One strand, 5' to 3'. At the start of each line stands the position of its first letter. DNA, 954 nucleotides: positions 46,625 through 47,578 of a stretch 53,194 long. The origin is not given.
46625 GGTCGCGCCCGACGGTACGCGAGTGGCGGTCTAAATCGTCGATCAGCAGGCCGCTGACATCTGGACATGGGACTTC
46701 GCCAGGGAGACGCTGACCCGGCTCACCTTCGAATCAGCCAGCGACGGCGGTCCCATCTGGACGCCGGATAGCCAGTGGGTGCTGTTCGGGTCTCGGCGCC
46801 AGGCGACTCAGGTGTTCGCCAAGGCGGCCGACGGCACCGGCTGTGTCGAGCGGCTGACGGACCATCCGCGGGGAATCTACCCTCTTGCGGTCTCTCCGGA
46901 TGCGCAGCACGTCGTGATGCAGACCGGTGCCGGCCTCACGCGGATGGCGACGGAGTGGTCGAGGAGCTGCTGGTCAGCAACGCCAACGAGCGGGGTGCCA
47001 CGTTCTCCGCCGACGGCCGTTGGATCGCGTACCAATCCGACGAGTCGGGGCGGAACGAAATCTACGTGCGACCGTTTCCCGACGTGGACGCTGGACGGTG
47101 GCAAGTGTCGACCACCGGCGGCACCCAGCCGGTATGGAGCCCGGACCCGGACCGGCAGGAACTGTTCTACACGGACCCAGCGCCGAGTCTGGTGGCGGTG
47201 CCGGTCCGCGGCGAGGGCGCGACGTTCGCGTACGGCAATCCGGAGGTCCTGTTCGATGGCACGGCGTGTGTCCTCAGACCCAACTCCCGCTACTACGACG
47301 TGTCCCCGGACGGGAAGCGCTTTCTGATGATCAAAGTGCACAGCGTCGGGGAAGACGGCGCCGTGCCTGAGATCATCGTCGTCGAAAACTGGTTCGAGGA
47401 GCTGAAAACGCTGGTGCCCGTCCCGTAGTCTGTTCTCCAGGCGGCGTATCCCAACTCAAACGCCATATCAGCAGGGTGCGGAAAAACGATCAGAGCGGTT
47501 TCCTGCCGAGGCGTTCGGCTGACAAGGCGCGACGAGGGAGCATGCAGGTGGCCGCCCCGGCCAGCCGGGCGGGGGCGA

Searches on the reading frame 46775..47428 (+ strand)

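Call 3: search_protein_families(library=pfam, proteins=[window:46775-47428:+], max_evalue=0.1)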
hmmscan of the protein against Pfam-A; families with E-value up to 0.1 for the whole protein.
window:46775-47428:+ (217 aa): 2 families
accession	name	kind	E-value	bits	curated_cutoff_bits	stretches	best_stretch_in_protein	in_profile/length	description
PF07676.18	PD40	-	5.7e-12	45.7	20.9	1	68-98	7-38/38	WD40-like Beta Propeller Repeat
PF02897.21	Peptidase_S9_N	-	0.014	14.6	24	1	75-134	129-188/414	Prolyl oligopeptidase, N-terminal beta-propeller domain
